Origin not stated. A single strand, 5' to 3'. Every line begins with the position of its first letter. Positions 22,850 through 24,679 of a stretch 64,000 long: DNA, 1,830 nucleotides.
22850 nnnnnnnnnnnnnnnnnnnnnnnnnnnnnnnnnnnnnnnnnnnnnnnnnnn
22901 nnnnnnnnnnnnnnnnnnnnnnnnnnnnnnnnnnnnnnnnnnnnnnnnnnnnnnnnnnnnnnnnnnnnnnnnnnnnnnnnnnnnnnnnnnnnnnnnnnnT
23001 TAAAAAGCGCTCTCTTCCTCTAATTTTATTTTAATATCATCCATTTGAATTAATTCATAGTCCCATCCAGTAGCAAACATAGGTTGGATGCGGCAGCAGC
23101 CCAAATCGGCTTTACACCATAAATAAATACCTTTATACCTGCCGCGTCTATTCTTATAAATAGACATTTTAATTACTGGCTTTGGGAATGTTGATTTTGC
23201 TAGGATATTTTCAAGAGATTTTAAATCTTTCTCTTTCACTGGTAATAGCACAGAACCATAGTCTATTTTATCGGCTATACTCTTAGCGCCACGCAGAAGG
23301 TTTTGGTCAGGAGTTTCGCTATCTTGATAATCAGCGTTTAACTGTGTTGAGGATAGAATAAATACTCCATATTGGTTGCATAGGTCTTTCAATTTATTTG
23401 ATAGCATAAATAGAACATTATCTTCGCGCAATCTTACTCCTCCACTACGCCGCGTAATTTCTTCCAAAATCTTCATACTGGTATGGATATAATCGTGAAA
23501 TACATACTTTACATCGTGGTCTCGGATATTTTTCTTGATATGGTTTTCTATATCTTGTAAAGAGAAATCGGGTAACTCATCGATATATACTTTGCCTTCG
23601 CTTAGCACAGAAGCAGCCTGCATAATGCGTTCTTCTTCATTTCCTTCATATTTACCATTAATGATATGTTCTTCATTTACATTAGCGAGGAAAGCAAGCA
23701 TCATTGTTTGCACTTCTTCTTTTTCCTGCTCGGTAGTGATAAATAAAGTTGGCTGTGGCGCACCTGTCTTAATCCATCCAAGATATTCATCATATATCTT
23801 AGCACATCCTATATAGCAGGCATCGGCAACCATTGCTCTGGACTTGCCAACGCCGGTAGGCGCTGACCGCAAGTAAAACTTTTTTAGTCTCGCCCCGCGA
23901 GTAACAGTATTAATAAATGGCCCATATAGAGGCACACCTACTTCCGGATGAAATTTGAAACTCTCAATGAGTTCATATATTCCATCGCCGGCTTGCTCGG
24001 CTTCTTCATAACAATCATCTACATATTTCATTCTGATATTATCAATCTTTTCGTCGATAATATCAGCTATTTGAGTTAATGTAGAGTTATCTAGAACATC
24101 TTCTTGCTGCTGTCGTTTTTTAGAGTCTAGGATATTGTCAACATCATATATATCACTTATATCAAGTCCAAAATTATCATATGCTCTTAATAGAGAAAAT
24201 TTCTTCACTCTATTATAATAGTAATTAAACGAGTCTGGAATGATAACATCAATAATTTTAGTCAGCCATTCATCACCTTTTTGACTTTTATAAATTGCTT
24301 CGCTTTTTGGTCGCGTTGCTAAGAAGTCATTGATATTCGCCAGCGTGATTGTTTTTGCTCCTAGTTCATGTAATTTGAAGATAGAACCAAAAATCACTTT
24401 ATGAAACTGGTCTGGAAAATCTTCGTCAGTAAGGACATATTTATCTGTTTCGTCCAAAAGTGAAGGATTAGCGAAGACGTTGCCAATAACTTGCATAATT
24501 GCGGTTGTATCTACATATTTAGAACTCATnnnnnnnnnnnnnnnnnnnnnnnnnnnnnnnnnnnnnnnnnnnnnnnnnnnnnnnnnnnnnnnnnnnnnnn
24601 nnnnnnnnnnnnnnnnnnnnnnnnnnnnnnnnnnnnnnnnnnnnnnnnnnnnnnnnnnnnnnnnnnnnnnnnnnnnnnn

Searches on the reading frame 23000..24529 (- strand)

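Call 88: search_protein_families(library=phrogs, proteins=[window:23000-24529:-], max_evalue=0.00001)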
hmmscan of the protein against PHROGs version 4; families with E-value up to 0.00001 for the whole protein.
window:23000-24529:- (509 aa): 3 families
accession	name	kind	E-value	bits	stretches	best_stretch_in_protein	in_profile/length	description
phrog_19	-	DNA, RNA and nucleotide metabolism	8.2e-56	191.1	1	7-484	160-581/621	DnaB-like replicative helicase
phrog_239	-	DNA, RNA and nucleotide metabolism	1.8e-17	64.6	1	170-471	323-588/801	DNA primase/helicase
phrog_243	-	DNA, RNA and nucleotide metabolism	1e-09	38.8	1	216-482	35-266/273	DnaB-like replicative helicase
